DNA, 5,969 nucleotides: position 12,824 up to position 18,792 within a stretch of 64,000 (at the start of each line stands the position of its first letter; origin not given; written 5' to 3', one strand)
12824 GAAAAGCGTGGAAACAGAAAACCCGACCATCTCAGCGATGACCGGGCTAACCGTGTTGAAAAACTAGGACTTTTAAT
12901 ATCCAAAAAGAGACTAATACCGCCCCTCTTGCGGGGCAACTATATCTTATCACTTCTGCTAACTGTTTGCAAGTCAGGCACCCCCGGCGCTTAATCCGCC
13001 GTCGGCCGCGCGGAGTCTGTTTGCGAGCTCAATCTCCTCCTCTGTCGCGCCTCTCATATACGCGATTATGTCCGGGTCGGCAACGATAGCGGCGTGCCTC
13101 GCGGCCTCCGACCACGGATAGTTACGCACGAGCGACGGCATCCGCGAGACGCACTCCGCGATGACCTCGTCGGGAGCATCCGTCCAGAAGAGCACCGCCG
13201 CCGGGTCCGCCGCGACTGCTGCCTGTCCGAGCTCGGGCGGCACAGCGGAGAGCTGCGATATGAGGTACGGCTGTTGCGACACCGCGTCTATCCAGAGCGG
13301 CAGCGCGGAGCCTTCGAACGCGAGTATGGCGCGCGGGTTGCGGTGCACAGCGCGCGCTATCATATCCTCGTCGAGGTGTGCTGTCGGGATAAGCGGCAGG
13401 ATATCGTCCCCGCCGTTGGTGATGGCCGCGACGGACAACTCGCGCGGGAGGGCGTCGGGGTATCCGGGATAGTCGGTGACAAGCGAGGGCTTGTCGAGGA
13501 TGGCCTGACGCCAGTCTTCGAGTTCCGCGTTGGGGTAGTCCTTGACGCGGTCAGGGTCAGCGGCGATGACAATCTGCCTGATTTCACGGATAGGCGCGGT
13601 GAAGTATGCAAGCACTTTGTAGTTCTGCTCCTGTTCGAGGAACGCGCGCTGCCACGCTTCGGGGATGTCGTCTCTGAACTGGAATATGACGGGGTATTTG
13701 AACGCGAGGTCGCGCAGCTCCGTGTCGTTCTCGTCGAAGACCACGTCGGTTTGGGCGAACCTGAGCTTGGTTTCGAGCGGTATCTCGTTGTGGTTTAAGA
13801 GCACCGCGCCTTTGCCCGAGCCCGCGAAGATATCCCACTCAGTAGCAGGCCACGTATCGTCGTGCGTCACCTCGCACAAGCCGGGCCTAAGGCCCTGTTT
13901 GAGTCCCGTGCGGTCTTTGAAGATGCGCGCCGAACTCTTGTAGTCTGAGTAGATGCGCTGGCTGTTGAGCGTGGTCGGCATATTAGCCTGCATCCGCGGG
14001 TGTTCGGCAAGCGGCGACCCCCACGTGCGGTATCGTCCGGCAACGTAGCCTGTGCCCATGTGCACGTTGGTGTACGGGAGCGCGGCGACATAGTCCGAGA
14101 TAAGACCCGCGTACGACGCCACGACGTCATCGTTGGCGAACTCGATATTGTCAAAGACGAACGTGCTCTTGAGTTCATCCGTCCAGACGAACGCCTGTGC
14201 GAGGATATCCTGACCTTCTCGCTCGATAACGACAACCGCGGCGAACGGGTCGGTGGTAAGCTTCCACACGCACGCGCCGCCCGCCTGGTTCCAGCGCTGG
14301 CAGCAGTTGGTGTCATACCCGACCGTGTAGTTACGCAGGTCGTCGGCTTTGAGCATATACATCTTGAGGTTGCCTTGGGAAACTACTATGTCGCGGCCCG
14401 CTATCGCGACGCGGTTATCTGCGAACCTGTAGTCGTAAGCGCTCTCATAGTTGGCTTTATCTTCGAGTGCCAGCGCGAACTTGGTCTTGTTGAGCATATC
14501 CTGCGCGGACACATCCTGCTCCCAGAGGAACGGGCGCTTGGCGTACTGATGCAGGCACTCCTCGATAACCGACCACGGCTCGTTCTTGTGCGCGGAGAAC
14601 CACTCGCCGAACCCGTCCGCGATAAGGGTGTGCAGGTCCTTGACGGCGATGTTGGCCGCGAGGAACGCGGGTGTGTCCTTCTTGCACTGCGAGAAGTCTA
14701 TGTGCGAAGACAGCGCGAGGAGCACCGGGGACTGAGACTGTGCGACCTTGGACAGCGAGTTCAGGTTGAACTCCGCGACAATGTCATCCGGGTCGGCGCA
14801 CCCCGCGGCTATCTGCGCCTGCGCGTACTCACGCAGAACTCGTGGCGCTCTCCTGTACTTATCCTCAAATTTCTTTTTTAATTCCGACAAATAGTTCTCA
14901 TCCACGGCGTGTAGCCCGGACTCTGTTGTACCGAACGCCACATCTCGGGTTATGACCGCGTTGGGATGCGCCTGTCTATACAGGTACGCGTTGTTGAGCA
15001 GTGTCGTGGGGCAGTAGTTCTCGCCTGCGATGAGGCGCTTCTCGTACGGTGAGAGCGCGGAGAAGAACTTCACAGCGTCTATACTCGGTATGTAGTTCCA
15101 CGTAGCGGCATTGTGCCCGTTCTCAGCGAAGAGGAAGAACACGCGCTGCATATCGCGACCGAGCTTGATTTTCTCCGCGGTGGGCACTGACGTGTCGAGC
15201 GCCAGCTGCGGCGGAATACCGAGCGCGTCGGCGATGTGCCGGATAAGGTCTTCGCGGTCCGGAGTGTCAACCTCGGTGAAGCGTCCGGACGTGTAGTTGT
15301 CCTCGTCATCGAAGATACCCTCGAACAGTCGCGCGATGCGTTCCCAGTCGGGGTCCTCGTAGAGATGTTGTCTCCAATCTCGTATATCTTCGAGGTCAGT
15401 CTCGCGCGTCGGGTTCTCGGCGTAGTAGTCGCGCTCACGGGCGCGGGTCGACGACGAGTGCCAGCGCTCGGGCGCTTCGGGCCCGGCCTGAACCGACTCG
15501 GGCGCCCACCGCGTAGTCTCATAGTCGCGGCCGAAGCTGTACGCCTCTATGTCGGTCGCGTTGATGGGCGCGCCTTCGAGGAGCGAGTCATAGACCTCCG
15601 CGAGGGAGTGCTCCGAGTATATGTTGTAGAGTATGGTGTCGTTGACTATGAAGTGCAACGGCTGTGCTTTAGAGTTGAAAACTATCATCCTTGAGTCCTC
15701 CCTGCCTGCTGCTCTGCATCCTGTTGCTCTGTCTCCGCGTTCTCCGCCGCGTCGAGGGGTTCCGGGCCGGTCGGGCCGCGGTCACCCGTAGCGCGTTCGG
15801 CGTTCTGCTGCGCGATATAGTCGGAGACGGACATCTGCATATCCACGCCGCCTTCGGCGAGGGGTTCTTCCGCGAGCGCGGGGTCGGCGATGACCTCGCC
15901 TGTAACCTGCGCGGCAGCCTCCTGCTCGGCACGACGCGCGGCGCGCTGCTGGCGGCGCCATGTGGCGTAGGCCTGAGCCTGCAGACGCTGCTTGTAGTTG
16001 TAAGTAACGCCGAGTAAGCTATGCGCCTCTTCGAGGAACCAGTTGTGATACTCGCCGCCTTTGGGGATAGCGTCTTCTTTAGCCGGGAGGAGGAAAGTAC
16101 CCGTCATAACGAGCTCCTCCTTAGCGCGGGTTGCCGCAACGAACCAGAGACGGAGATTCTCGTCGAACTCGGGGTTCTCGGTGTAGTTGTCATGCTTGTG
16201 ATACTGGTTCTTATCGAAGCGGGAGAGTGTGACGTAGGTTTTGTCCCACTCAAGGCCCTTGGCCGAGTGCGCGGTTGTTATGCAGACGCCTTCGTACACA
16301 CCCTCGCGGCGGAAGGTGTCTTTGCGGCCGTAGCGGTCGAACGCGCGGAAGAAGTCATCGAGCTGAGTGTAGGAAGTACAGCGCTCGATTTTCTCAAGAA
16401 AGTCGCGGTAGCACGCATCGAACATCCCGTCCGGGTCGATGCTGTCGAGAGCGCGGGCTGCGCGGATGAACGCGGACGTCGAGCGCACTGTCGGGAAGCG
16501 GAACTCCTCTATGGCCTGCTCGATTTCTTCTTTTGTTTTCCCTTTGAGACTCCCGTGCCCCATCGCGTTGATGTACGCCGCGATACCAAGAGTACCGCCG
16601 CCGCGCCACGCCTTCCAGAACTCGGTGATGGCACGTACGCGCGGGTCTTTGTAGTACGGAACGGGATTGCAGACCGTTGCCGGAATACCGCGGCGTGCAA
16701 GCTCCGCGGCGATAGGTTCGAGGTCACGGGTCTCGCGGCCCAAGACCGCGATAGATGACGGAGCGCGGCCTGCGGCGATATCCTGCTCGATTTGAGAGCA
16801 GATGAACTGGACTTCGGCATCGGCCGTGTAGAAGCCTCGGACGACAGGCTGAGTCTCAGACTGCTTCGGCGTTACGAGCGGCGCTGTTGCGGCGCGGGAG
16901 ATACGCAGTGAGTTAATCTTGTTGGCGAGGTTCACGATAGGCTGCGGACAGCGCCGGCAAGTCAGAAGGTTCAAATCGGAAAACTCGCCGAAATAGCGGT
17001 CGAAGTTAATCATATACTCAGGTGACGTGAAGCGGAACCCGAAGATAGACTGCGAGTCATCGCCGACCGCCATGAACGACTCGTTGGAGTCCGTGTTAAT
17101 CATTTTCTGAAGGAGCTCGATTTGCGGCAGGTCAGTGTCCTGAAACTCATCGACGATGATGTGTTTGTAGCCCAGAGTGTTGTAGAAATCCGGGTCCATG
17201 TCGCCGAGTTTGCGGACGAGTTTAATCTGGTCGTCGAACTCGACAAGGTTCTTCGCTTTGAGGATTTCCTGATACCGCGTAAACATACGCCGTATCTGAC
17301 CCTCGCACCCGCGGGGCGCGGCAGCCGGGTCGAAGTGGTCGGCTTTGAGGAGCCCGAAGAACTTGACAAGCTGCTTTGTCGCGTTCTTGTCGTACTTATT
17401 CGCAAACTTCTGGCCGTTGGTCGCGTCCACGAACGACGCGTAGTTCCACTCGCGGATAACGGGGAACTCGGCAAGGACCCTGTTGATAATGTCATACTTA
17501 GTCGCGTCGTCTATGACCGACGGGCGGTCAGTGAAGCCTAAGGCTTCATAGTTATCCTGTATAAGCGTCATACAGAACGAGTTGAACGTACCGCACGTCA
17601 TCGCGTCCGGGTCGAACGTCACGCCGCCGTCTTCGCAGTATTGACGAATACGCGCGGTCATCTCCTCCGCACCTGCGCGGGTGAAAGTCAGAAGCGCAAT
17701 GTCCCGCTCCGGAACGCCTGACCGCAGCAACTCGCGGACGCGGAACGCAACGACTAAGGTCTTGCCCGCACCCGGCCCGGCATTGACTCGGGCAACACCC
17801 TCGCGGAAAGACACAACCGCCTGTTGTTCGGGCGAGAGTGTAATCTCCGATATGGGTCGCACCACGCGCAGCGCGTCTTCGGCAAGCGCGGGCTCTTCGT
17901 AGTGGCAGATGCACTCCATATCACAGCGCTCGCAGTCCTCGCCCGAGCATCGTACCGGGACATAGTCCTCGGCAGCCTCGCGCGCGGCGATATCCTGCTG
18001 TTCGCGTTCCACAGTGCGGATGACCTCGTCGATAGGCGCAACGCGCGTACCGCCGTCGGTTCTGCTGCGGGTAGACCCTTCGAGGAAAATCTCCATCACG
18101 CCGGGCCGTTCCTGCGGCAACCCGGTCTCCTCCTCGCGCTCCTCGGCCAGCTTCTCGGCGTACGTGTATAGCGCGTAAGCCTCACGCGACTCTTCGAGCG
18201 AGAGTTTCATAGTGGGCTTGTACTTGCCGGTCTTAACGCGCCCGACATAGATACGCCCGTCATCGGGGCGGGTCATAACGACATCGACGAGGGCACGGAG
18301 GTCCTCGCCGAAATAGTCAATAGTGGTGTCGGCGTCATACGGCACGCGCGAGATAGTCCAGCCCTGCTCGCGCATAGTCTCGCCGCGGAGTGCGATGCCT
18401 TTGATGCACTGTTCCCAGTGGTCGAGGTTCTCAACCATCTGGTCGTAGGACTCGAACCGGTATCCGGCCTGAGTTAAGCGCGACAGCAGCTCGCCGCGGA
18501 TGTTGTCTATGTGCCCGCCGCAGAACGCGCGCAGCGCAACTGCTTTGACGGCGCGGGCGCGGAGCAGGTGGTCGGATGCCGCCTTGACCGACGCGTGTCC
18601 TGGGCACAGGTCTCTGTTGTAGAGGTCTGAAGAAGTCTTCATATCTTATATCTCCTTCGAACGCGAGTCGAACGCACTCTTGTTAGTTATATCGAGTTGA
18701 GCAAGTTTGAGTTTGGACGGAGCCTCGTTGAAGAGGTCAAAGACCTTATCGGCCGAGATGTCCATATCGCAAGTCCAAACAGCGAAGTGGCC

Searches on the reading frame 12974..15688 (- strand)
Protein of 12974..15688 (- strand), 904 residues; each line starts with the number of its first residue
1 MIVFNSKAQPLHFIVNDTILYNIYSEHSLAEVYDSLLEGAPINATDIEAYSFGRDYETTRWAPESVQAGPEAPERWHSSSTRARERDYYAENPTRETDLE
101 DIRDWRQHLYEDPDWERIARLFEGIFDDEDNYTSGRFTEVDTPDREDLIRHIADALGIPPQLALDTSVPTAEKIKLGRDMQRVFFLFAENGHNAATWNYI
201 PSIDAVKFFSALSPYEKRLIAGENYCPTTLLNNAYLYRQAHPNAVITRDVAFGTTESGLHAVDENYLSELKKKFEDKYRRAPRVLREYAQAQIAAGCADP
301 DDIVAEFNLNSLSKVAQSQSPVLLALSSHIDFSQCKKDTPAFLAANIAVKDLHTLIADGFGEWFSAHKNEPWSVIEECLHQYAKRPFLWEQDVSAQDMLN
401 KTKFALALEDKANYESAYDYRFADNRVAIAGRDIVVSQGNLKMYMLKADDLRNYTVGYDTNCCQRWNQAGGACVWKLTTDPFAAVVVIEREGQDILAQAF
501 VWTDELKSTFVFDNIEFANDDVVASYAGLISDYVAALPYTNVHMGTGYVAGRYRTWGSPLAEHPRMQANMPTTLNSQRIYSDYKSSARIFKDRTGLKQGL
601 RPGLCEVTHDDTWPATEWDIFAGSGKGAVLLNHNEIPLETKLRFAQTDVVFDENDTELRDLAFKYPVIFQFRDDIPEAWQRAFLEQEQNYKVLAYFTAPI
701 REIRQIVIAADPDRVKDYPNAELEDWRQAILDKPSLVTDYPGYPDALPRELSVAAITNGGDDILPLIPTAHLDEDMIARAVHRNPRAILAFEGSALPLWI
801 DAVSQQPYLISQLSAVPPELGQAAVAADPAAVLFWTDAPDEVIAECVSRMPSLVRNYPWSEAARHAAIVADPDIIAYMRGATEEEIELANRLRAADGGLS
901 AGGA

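Call 14: search_protein_families(library=pfam, proteins=[window:12974-15688:-], max_evalue=0.001)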
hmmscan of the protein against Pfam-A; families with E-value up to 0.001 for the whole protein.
window:12974-15688:- (904 aa): 0 families

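Call 41: search_protein_families(library=ncbifam, proteins=[window:12974-15688:-], max_evalue=0.01)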
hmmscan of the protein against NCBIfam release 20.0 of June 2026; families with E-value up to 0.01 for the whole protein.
window:12974-15688:- (904 aa): 0 families

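Call 63: search_solved_structures(query=window:12974-15688:-, max_evalue=1)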
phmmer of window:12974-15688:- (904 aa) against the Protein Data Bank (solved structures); distinct sequences matched with E-value up to 1: 2.
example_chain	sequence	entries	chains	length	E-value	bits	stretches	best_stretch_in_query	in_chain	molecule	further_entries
1vdi_A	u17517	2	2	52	0.23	12.6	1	82-123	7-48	Troponin I, fast skeletal muscle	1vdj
5z3g_O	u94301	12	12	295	0.26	12.4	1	482-597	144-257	Ribosome production factor 1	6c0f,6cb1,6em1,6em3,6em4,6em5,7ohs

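Call 65: search_protein_families(library=pfam, proteins=[window:12974-15688:-], max_evalue=1)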
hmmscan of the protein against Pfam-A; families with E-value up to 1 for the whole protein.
window:12974-15688:- (904 aa): 0 families

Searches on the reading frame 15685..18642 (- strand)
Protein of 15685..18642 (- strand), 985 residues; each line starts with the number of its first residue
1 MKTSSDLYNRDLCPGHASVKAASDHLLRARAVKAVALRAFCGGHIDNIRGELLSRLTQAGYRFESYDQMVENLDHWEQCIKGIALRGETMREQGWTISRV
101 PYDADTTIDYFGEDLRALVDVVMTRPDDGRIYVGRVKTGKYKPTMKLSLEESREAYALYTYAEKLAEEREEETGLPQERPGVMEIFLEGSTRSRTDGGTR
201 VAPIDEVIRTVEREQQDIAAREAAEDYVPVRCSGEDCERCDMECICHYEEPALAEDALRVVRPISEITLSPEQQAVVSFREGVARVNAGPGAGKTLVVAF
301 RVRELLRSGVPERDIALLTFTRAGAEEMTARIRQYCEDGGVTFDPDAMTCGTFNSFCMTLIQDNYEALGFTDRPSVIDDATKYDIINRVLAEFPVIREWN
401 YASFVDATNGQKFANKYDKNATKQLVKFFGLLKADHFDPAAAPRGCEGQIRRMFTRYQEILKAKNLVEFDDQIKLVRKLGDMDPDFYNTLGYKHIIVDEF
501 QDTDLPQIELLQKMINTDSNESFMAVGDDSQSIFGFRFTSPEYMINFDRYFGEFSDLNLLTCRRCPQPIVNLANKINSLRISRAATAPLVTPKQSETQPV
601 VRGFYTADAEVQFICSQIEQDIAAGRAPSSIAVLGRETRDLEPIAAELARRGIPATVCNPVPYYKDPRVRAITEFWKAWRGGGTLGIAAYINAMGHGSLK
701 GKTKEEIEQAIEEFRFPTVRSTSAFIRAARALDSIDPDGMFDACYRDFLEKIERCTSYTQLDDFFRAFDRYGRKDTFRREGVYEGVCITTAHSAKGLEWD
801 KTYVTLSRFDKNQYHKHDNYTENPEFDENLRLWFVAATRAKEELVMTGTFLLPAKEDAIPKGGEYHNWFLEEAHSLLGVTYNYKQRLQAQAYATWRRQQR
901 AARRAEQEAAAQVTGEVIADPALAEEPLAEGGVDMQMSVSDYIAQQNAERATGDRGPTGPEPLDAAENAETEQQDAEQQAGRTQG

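Call 14: search_protein_families(library=pfam, proteins=[window:15685-18642:-], max_evalue=0.001)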
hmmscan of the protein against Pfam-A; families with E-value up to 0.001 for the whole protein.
window:15685-18642:- (985 aa): 6 families
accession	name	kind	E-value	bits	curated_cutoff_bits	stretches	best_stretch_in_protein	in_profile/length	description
PF00580.27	UvrD-helicase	-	1.8e-43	149.6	23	1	269-550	1-269/271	UvrD/REP helicase N-terminal domain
PF13361.12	UvrD_C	-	3.2e-18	66.7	25.6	2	784-847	285-346/350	UvrD-like helicase C-terminal domain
PF13245.12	AAA_19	-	8.4e-18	65.3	25.1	1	274-536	3-133/134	AAA domain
PF13538.12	UvrD_C_2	-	1.8e-06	28.1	27.4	1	786-846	2-51/52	UvrD-like helicase C-terminal domain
PF01443.25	Viral_helicase1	-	0.00035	20.9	21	0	784-845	175-225/228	Viral superfamily 1 RNA helicase core domain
PF12705.13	PDDEXK_1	-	0.00058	20.3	22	1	107-247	120-247/247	PD-(D/E)XK nuclease superfamily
